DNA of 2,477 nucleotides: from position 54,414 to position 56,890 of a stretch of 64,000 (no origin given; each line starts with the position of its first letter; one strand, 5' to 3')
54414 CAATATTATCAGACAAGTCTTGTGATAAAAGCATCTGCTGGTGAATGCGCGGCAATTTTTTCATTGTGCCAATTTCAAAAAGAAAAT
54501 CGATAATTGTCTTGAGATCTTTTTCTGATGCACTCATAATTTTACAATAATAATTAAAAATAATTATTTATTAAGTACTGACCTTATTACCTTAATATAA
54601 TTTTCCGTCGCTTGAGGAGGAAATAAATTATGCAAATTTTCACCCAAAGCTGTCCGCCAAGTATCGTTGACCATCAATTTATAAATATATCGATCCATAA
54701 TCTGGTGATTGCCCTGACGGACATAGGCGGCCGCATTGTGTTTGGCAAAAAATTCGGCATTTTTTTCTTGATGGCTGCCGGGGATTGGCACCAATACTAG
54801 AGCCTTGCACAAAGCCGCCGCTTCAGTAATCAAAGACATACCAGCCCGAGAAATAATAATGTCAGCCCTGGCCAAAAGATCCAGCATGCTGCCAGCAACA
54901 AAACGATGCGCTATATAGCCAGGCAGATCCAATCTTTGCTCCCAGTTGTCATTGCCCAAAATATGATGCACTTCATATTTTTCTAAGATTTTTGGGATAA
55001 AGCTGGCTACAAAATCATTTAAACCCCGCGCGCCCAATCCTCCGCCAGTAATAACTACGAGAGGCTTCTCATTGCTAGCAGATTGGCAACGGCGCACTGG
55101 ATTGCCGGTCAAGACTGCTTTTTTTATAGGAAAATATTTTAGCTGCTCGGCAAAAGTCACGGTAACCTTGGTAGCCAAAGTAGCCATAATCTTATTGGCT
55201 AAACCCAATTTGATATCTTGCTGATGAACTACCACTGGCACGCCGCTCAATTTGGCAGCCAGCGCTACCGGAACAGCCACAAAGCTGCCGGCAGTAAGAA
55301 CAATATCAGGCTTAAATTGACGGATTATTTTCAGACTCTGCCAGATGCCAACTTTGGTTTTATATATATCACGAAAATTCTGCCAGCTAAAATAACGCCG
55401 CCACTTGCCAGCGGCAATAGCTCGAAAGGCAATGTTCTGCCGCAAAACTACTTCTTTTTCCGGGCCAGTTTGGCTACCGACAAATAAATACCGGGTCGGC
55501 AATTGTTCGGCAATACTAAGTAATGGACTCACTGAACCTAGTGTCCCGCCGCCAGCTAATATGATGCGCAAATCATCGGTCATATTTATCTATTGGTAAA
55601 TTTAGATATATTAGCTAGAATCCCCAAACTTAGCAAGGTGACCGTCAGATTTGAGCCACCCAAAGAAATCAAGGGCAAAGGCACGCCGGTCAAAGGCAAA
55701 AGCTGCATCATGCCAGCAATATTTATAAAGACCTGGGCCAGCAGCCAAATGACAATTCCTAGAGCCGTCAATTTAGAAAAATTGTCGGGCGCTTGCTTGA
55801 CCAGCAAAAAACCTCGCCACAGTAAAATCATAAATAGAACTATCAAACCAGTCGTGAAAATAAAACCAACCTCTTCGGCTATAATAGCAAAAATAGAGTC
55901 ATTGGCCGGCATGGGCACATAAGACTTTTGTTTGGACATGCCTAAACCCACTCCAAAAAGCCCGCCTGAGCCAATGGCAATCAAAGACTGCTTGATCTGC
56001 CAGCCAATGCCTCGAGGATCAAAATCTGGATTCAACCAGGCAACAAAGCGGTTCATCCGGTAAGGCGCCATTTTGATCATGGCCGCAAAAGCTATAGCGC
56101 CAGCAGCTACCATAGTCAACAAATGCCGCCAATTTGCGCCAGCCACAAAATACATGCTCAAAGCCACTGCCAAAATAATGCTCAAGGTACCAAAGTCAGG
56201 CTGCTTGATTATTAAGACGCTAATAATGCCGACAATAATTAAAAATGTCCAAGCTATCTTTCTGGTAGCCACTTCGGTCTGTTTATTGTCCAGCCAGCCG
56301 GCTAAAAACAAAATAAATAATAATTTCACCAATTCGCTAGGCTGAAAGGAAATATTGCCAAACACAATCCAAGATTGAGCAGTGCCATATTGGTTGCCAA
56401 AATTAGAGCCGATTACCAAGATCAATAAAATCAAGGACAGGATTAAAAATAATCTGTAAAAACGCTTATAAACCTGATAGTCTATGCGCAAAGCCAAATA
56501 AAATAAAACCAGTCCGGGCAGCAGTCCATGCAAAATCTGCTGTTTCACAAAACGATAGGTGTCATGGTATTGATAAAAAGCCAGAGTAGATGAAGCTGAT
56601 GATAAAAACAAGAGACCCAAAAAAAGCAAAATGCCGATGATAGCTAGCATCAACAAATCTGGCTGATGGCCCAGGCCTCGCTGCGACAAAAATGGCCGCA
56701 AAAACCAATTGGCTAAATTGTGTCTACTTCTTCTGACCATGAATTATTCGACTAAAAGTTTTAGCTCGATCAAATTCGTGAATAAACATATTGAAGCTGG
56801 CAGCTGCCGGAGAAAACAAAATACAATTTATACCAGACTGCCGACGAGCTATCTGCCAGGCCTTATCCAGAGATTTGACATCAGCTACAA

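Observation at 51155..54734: Perfect 146-bp direct repeat: duplicated murG 3' end bracketing a 3.3-kb six-gene segment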

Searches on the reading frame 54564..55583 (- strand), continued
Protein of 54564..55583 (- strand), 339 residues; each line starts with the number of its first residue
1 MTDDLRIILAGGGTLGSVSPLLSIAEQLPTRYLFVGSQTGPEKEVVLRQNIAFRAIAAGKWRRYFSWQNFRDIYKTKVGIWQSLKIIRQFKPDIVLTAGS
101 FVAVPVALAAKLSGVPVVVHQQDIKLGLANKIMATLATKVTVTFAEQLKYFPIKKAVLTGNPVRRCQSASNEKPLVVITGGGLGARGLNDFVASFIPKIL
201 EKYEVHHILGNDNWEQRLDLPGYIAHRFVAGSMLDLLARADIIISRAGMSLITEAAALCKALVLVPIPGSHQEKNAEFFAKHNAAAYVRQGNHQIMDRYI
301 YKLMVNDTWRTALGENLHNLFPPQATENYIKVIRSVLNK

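Call 52: find_homologous_proteins(query=window:54564-55583:-, max_evalue=1e-60)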
Query window:54564-55583:- (339 aa): 280 proteins with E <= 1e-60 among 8000 candidates; the best 120 are listed.
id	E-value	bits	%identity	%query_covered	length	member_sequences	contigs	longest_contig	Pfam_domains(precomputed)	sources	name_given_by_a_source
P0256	2.2e-155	535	71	99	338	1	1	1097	PF13528.13,PF04101.23,PF03033.27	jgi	jgi:UDP-N-acetylglucosamine--N-acetylmuramyl-(pentapeptide) pyrophosphoryl-undecaprenol N-acetylgluc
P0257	1.5e-153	529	69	99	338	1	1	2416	PF13528.13,PF04101.23,PF03033.27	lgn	-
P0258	6.4e-151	520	68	99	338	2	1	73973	PF04101.23,PF03033.27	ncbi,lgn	-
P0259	2.0e-150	519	68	100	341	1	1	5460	PF13528.13,PF04101.23,PF03033.27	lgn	-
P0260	1.1e-149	516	69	97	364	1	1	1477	PF13528.13,PF04101.23,PF03033.27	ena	-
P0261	4.9e-134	465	63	98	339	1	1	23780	PF13528.13,PF04101.23,PF03033.27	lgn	-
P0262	2.0e-133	463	62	98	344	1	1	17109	PF13528.13,PF04101.23,PF03033.27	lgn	-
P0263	2.0e-133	463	63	99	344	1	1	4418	PF13528.13,PF04101.23,PF03033.27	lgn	-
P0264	1.1e-132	460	63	99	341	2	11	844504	PF13528.13,PF04101.23,PF03033.27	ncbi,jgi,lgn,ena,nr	ncbi:UDP-N-acetylglucosamine--N-acetylmuramyl-(pentapeptide) pyrophosphoryl-undecaprenol N-acetylglu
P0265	3.5e-132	459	62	99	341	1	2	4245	PF13528.13,PF04101.23,PF03033.27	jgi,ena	-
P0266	6.9e-132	458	62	98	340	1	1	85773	PF13528.13,PF04101.23,PF03033.27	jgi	jgi:UDP-N-acetylglucosamine--N-acetylmuramyl-(pentapeptide) pyrophosphoryl-undecaprenol N-acetylgluc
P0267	2.9e-131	456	62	99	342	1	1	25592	PF13528.13,PF04101.23,PF03033.27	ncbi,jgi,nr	ncbi:UDP-N-acetylglucosamine--N-acetylmuramyl-(pentapeptide) pyrophosphoryl-undecaprenol N-acetylglu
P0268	3.3e-131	455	61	99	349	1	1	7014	PF13528.13,PF04101.23,PF03033.27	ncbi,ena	-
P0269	4.5e-131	455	64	97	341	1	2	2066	PF04101.23,PF03033.27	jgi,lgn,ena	-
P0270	1.9e-130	453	63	98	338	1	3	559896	PF04101.23,PF03033.27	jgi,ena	jgi:UDP-N-acetylglucosamine--N-acetylmuramyl-(pentapeptide) pyrophosphoryl-undecaprenol N-acetylgluc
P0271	2.6e-130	453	61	98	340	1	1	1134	PF04101.23,PF03033.27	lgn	-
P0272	3.5e-130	452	61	99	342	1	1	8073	PF13528.13,PF04101.23,PF03033.27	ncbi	-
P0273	4.0e-129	449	63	99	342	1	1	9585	PF13528.13,PF04101.23,PF03033.27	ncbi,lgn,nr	ncbi:MAG: glycosyltransferase [bacterium]|nr:glycosyltransferase [bacterium]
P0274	4.9e-129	448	60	99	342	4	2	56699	PF13528.13,PF04101.23,PF02350.26,PF03033.27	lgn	-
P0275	5.4e-128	445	62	96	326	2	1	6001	PF04101.23,PF02350.26,PF03033.27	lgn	-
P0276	9.8e-128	444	61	98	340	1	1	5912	PF13528.13,PF04101.23,PF03033.27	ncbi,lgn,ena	-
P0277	1.0e-127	444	62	99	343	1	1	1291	PF13528.13,PF04101.23,PF03033.27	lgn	-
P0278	1.8e-127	443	61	100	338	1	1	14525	PF13528.13,PF04101.23,PF03033.27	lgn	-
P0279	2.1e-127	443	59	99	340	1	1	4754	PF13528.13,PF04101.23,PF03033.27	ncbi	-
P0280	5.1e-127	442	61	99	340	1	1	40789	PF13528.13,PF04101.23,PF03033.27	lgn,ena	-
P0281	7.9e-127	441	60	99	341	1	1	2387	PF04101.23,PF03033.27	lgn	-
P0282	8.6e-127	441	58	99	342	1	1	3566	PF13528.13,PF04101.23,PF03033.27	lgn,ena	-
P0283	1.3e-126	440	60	100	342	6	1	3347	PF04101.23,PF03033.27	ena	-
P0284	1.5e-126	440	60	99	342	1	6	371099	PF04101.23,PF03033.27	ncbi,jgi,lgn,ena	-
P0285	1.9e-126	440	59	99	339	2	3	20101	PF13528.13,PF04101.23,PF03033.27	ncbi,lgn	-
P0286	4.2e-126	439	61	99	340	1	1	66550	PF04101.23,PF03033.27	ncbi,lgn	-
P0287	5.7e-126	438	61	98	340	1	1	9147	PF13528.13,PF04101.23,PF03033.27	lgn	-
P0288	5.9e-126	438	62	99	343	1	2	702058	PF13528.13,PF04101.23,PF03033.27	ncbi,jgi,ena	ncbi:MAG: UDP-N-acetylglucosamine--N-acetylmuramyl-(pentapeptide) pyrophosphoryl-undecaprenol N-acet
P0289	1.0e-125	437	59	100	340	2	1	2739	PF13528.13,PF04101.23,PF03033.27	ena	-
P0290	1.3e-125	437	60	98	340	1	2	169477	PF04101.23,PF03033.27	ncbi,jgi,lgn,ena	ncbi:MAG: UDP-N-acetylglucosamine--N-acetylmuramyl-(pentapeptide) pyrophosphoryl-undecaprenol N-acet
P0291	2.3e-125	436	61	98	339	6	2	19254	PF04101.23,PF03033.27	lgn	-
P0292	2.3e-125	436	58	99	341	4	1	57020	PF04101.23,PF03033.27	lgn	-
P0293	2.5e-125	436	59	99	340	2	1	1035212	PF13528.13,PF04101.23,PF03033.27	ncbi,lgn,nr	ncbi:UDP-N-acetylglucosamine--N-acetylmuramyl-(pentapeptide) pyrophosphoryl-undecaprenol N-acetylglu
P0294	2.5e-125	436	58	98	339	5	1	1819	PF13528.13,PF04101.23,PF03033.27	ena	-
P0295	3.6e-125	436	60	98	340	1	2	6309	PF13528.13,PF04101.23,PF03033.27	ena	-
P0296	4.7e-125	435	58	98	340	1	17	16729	PF13528.13,PF04101.23,PF03033.27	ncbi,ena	-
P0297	7.1e-125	435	61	98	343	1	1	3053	PF13528.13,PF04101.23,PF03033.27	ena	-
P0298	2.0e-124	433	60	99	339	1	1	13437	PF04101.23,PF03033.27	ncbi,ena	-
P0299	5.0e-124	432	58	98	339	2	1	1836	PF13528.13,PF04101.23,PF03033.27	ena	-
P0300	5.4e-124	432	60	99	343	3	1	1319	PF13528.13,PF04101.23,PF03033.27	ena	-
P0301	7.8e-124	431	61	99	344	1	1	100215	PF13528.13,PF04101.23,PF03033.27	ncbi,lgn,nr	ncbi:MAG: UDP-N-acetylglucosamine--N-acetylmuramyl-(pentapeptide) pyrophosphoryl-undecaprenol N-acet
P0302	8.4e-124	431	60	99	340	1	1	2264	PF04101.23,PF03033.27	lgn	-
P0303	2.0e-123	430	59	98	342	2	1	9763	PF13528.13,PF04101.23,PF03033.27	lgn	-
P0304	2.3e-123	430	60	99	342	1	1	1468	PF04101.23,PF03033.27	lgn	-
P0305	5.2e-123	429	57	99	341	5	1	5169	PF13528.13,PF04101.23,PF03033.27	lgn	-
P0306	8.3e-123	428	57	98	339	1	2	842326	PF13528.13,PF04101.23,PF03033.27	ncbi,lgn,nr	ncbi:UDP-N-acetylglucosamine--N-acetylmuramyl-(pentapeptide) pyrophosphoryl-undecaprenol N-acetylglu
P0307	3.3e-122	426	61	98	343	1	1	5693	PF13528.13,PF04101.23,PF03033.27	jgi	-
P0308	3.9e-122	426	59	99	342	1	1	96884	PF13528.13,PF04101.23,PF03033.27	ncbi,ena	-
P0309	6.2e-122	425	57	99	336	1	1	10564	PF13528.13,PF04101.23,PF03033.27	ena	-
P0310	6.4e-122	425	58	99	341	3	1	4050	PF04101.23,PF03033.27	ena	-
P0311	7.8e-122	425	57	100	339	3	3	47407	PF13528.13,PF04101.23,PF03033.27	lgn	-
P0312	7.9e-122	425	58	99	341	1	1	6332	PF04101.23,PF03033.27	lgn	-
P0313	1.4e-121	424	59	98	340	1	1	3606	PF13528.13,PF04101.23,PF03033.27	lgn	-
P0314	1.8e-121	423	58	98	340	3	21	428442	PF04101.23,PF03033.27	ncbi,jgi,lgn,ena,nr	ncbi:UDP-N-acetylglucosamine--N-acetylmuramyl-(pentapeptide) pyrophosphoryl-undecaprenol N-acetylglu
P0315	2.4e-121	423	57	99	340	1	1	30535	PF04101.23,PF03033.27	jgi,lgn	jgi:UDP-N-acetylglucosamine--N-acetylmuramyl-(pentapeptide) pyrophosphoryl-undecaprenol N-acetylgluc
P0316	6.5e-121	422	58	98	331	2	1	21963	PF04101.23,PF03033.27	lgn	-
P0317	9.5e-121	421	57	98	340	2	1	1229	PF13528.13,PF04101.23,PF03033.27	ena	-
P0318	1.2e-120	421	58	98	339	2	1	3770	PF04101.23,PF03033.27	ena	-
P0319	2.5e-120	420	58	98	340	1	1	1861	PF13528.13,PF04101.23,PF03033.27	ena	-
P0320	2.6e-120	420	59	99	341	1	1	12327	PF04101.23,PF13579.13,PF03033.27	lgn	-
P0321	3.1e-120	419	59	99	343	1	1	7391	PF13528.13,PF04101.23,PF03033.27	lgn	-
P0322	6.0e-120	418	58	99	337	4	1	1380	PF04101.23,PF03033.27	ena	-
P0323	6.2e-120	418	59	98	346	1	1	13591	PF13528.13,PF04101.23,PF03033.27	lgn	-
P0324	7.4e-120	418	59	99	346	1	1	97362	PF13528.13,PF04101.23,PF03033.27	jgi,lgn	-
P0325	7.5e-120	418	57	98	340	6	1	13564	PF13528.13,PF04101.23,PF03033.27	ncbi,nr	ncbi:UDP-N-acetylglucosamine--N-acetylmuramyl-(pentapeptide) pyrophosphoryl-undecaprenol N-acetylglu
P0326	8.3e-120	418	59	98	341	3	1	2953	PF13528.13,PF04101.23,PF03033.27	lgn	-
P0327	1.2e-119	417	59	99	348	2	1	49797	PF13528.13,PF04101.23,PF03033.27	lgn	-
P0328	1.5e-119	417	59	99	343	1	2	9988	PF13528.13,PF04101.23,PF03033.27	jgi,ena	-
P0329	2.1e-119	417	58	99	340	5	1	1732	PF04101.23,PF03033.27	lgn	-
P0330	2.1e-119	417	60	99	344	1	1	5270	PF13528.13,PF04101.23,PF03033.27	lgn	-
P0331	2.7e-119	416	58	99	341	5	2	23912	PF04101.23,PF03033.27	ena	-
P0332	2.7e-119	416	58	98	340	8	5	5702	PF13528.13,PF04101.23,PF03033.27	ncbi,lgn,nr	ncbi:MAG: UDP-N-acetylglucosamine--N-acetylmuramyl-(pentapeptide) pyrophosphoryl-undecaprenol [Pates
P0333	4.2e-119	416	57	99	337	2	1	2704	PF13528.13,PF04101.23,PF03033.27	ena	-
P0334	8.5e-119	415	55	99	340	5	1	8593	PF04101.23,PF03033.27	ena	-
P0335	1.2e-118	414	59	99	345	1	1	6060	PF13528.13,PF04101.23,PF03033.27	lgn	-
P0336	1.6e-118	414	58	100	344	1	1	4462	PF13528.13,PF04101.23,PF03033.27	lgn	-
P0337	2.2e-118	413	59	95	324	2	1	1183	PF13528.13,PF04101.23,PF03033.27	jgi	jgi:UDP-N-acetylglucosamine--N-acetylmuramyl-(pentapeptide) pyrophosphoryl-undecaprenol N-acetylgluc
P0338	3.0e-118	413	59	98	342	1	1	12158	PF13528.13,PF04101.23,PF03033.27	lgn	-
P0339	4.6e-118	412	57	100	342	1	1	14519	PF13528.13,PF04101.23,PF03033.27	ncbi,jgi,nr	ncbi:MAG: UDP-N-acetylglucosamine--N-acetylmuramyl-(pentapeptide) pyrophosphoryl-undecaprenol N-acet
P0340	6.7e-118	412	58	98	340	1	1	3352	PF04101.23,PF03033.27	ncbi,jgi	jgi:UDP-N-acetylglucosamine--N-acetylmuramyl-(pentapeptide) pyrophosphoryl-undecaprenol N-acetylgluc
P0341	1.2e-117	411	55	100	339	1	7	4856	PF04101.23,PF03033.27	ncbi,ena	-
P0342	1.6e-117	411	58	99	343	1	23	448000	PF13528.13,PF04101.23,PF03033.27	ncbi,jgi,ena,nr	ncbi:MAG: UDP-N-acetylglucosamine--N-acetylmuramyl-(pentapeptide) pyrophosphoryl-undecaprenol N-acet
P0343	1.7e-117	410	58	99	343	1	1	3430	PF13528.13,PF04101.23,PF03033.27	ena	-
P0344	1.8e-117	410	56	98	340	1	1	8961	PF13528.13,PF04101.23,PF03033.27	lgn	-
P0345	2.9e-117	410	57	100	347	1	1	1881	PF13528.13,PF04101.23,PF03033.27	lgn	-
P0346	2.9e-117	410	57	98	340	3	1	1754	PF04101.23,PF03033.27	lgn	-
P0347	3.8e-117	409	58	99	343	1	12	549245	PF13528.13,PF04101.23,PF03033.27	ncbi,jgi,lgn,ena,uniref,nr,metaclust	ncbi:MAG: hypothetical protein A2406_02490 [Candidatus Komeilibacteria bacterium RIFOXYC1_FULL_37_11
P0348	1.5e-116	407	58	99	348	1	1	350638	PF13528.13,PF04101.23,PF03033.27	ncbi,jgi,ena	ncbi:MAG: UDP-N-acetylglucosamine--N-acetylmuramyl-(pentapeptide) pyrophosphoryl-undecaprenol N-acet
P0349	1.8e-116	407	56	98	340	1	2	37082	PF04101.23,PF03033.27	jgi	jgi:UDP-N-acetylglucosamine--N-acetylmuramyl-(pentapeptide) pyrophosphoryl-undecaprenol N-acetylgluc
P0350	5.4e-116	405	57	98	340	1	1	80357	PF13528.13,PF04101.23,PF03033.27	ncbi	-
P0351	8.7e-116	405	58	99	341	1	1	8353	PF04101.23,PF03033.27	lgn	-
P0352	1.1e-115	404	58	99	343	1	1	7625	PF13528.13,PF04101.23,PF03033.27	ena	-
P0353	1.7e-115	404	56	99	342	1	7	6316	PF13528.13,PF04101.23,PF03033.27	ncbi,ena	-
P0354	7.4e-114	398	56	96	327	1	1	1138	PF13528.13,PF04101.23,PF03033.27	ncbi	-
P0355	9.3e-113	395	56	98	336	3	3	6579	PF04101.23,PF03033.27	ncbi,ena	-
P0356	4.6e-112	393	58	98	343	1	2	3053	PF04101.23,PF03033.27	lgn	-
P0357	5.4e-112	392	54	99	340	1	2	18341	PF04101.23,PF03033.27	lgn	-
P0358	6.0e-106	372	58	93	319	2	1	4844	PF13528.13,PF04101.23,PF03033.27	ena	-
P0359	2.3e-99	351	69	68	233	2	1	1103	PF04101.23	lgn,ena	-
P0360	3.7e-95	337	60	73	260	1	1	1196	PF04101.23,PF03033.27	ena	-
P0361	6.9e-90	320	60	77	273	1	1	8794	PF04101.23,PF03033.27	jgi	-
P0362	1.2e-88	316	66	66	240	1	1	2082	PF03033.27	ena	-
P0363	3.1e-86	308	56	73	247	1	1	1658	PF04101.23,PF03033.27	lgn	-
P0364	4.8e-86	307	69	60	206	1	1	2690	PF04101.23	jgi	jgi:UDP-N-acetylglucosamine--N-acetylmuramyl-(pentapeptide) pyrophosphoryl-undecaprenol N-acetylgluc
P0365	4.1e-82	294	56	71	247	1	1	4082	PF03033.27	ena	-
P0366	8.5e-79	283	41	98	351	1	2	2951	PF13528.13,PF04101.23,PF03033.27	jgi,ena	-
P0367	1.6e-75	272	42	97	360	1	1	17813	PF04101.23,PF03033.27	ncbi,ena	-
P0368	2.8e-75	272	39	97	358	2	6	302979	PF04101.23,PF03033.27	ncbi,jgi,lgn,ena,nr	ncbi:MAG TPA: UDP-N-acetylglucosamine--N-acetylmuramyl-(pentapeptide) pyrophosphoryl-undecaprenol N-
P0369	9.2e-75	270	44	98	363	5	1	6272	PF04101.23,PF03033.27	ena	-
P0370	1.8e-73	266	39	98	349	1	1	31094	PF04101.23,PF03033.27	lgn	-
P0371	1.9e-73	266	40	95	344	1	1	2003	PF13528.13,PF04101.23,PF03033.27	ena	-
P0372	7.2e-73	264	40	99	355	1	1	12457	PF04101.23,PF03033.27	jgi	jgi:UDP-N-acetylglucosamine--N-acetylmuramyl-(pentapeptide) pyrophosphoryl-undecaprenol N-acetylgluc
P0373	1.0e-72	263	43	95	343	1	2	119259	PF13528.13,PF04101.23,PF03033.27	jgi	jgi:UDP-N-acetylglucosamine--N-acetylmuramyl-(pentapeptide) pyrophosphoryl-undecaprenol N-acetylgluc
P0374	1.3e-72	263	41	99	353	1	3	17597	PF04101.23,PF03033.27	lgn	-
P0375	1.4e-72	263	41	98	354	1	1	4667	PF04101.23,PF13579.13,PF03033.27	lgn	-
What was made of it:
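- The relatives used for synteny are distant (MurG at most 71% identical, call 52) and their arrays differ greatly, so the inferred ancestral order is not secure.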

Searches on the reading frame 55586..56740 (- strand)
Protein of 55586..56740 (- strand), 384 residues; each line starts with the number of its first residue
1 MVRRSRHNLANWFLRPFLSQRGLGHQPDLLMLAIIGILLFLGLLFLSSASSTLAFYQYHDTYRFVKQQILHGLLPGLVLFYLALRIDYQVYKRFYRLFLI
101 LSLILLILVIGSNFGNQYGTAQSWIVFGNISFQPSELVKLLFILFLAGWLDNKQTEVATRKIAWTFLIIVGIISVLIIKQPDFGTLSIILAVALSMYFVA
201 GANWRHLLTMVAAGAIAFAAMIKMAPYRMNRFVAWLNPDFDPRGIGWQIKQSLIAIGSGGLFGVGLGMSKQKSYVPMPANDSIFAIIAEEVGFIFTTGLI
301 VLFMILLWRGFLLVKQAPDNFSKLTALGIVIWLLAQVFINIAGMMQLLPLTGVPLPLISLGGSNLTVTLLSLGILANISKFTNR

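Call 8: search_protein_families(library=pfam, proteins=[window:55586-56740:-], max_evalue=0.01)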
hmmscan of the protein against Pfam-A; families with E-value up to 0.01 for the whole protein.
window:55586-56740:- (384 aa): 1 family
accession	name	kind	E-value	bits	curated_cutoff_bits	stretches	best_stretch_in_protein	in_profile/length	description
PF01098.24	FTSW_RODA_SPOVE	-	2.7e-94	316.5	26.4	1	30-383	3-355/356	Cell cycle protein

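Call 26: find_encoding_contigs(protein=window:55586-56740:-, flank=10000, max_places=10)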
Protein window:55586-56740:- (384 aa): 2 contigs read that carry it; 2 places shown.
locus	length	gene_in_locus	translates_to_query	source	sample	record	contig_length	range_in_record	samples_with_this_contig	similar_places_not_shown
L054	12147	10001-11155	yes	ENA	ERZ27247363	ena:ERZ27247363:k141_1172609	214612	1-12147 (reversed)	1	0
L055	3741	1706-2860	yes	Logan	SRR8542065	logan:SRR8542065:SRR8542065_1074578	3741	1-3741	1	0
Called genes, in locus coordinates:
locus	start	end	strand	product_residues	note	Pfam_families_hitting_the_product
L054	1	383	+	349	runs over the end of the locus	PF01073:3Beta_HSD (weak), PF01370:Epimerase, PF16363:GDP_Man_Dehyd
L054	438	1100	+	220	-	PF00535:Glycos_transf_2, PF13641:Glyco_tranf_2_3 (weak)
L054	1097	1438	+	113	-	PF10066:DUF2304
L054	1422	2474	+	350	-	PF00535:Glycos_transf_2, PF13641:Glyco_tranf_2_3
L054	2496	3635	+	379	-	PF08323:Glyco_transf_5 (weak), PF13439:Glyco_transf_4, PF13579:Glyco_trans_4_4, PF20706:GT4-conflict, PF00534:Glycos_transf_1, PF13692:Glyco_trans_1_4, PF13524:Glyco_trans_1_2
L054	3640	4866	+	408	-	PF13439:Glyco_transf_4, PF13579:Glyco_trans_4_4, PF00534:Glycos_transf_1, PF13692:Glyco_trans_1_4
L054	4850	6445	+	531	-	-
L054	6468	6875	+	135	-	PF11969:DcpS_C, PF01230:HIT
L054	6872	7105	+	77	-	PF01106:NifU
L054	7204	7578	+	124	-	-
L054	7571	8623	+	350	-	PF10555:MraY_sig1 (weak), PF00953:Glycos_transf_4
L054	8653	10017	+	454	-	PF21799:MurD-like_N, PF08245:Mur_ligase_M, PF02875:Mur_ligase_C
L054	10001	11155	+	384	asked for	PF01098:FTSW_RODA_SPOVE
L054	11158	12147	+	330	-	?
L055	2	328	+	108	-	?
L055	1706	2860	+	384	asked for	PF01098:FTSW_RODA_SPOVE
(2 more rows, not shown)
